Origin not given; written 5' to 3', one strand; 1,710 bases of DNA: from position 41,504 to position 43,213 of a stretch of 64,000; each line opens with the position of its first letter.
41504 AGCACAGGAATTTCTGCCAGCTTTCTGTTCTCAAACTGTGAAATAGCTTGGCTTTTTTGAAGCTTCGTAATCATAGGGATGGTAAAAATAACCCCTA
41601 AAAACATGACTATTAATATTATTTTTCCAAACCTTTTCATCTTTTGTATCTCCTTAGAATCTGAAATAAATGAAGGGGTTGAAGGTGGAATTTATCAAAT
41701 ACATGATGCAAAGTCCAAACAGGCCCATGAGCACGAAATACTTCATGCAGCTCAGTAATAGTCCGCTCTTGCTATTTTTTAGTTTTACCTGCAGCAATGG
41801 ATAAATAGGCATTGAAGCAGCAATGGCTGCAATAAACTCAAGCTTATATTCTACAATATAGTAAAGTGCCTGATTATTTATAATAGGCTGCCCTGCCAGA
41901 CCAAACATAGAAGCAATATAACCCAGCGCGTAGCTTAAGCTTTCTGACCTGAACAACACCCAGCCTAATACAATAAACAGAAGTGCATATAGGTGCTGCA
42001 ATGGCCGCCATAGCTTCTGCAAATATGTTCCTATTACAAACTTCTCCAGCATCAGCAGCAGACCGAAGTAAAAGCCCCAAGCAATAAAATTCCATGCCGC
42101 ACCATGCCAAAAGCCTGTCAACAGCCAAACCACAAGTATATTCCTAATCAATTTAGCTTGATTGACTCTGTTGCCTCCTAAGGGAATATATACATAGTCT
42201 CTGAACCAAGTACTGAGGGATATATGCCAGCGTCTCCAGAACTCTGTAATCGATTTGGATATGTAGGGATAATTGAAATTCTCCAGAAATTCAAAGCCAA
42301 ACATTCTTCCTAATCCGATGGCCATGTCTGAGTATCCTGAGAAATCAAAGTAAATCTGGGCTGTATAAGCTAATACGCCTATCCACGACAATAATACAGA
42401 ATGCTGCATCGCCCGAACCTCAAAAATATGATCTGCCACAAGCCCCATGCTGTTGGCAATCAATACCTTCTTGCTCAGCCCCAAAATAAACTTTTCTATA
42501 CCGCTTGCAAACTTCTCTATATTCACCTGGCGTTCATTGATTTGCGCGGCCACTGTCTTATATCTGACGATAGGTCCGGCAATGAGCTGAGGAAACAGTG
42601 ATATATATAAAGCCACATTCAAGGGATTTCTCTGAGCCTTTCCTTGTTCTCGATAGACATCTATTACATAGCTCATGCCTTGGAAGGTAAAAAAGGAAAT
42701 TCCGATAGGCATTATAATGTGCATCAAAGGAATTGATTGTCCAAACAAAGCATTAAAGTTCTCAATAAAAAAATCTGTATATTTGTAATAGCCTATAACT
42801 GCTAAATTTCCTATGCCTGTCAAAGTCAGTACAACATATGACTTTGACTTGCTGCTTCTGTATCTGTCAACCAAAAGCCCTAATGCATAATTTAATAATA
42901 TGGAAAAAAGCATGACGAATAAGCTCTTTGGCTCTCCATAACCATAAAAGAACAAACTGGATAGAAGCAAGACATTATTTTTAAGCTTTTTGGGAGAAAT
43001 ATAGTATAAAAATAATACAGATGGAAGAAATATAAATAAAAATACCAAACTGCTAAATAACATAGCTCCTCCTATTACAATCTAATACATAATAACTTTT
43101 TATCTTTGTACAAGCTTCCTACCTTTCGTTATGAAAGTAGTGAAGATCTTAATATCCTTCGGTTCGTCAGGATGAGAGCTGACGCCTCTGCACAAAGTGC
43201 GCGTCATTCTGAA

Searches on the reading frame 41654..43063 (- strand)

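Call 9: search_protein_families(library=pfam, proteins=[window:41654-43063:-])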
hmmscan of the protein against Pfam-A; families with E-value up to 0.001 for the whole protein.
window:41654-43063:- (469 aa): 1 family
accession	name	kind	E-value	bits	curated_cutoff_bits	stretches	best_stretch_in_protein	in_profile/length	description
PF03062.24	MBOAT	-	1.7e-32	113.4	27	1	146-346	80-300/337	MBOAT, membrane-bound O-acyltransferase family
